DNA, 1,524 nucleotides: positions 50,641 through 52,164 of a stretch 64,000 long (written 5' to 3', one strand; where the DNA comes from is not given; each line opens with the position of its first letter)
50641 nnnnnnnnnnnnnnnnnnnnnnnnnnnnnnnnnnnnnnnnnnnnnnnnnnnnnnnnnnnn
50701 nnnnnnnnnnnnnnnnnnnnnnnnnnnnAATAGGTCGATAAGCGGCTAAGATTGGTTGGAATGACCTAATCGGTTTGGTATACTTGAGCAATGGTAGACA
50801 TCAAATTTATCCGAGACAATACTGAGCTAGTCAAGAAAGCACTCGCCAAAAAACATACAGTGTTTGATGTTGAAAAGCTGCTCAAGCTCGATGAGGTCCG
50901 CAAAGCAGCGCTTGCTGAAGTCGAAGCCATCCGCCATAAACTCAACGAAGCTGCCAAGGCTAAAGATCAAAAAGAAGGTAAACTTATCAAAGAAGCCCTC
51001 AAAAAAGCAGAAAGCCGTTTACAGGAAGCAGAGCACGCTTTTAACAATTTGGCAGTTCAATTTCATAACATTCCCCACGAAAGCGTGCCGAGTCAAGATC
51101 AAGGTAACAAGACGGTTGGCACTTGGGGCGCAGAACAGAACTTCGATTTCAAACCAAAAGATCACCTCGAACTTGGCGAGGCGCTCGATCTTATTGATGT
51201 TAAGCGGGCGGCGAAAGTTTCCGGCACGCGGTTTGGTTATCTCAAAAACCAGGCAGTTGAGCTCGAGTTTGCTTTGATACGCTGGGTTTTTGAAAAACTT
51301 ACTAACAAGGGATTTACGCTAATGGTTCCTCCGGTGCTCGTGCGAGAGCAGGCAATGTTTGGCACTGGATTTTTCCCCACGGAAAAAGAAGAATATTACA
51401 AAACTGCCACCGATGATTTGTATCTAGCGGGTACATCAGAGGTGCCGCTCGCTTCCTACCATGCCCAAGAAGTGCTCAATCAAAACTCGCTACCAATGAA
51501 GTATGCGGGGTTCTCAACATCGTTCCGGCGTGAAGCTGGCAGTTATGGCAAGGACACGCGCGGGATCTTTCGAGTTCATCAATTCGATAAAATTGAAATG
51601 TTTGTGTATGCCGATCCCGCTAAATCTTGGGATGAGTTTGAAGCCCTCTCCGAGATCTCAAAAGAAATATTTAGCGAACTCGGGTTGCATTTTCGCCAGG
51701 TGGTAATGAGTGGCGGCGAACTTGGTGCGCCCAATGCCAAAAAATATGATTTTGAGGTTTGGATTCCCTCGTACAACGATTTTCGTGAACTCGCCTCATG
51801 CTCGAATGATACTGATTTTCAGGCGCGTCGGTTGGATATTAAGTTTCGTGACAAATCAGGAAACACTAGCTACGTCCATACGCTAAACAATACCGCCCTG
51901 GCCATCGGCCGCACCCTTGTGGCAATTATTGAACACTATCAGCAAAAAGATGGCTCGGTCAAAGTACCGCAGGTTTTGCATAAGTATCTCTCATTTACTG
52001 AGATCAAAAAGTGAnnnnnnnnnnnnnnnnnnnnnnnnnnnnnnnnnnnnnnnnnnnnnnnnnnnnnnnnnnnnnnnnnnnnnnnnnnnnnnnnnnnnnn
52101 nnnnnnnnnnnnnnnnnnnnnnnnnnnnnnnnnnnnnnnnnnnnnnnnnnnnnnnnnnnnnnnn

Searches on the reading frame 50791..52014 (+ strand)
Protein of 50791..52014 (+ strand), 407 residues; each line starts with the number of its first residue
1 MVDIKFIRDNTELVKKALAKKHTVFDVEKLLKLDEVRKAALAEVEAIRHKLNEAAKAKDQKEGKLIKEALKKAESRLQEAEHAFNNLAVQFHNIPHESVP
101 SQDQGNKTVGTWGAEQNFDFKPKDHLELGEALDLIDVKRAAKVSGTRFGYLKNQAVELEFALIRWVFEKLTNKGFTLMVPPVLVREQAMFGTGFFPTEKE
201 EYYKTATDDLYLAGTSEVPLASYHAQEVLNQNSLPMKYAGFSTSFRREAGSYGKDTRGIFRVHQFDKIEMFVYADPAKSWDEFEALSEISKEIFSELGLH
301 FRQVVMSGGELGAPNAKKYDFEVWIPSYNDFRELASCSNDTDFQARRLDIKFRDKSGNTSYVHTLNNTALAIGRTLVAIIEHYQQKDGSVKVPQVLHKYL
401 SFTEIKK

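Call 101: search_protein_families(library=pfam, proteins=[window:50791-52014:+], max_evalue=0.001)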
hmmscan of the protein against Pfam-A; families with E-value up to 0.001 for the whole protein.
window:50791-52014:+ (407 aa): 2 families
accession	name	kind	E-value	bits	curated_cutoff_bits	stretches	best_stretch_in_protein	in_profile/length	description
PF00587.30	tRNA-synt_2b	-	6.8e-43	147.2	29.3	1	207-383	8-179/179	tRNA synthetase class II core domain (G, H, P, S and T)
PF02403.27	Seryl_tRNA_N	-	1.3e-13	51.5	28.2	1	1-95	1-108/108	Seryl-tRNA synthetase N-terminal domain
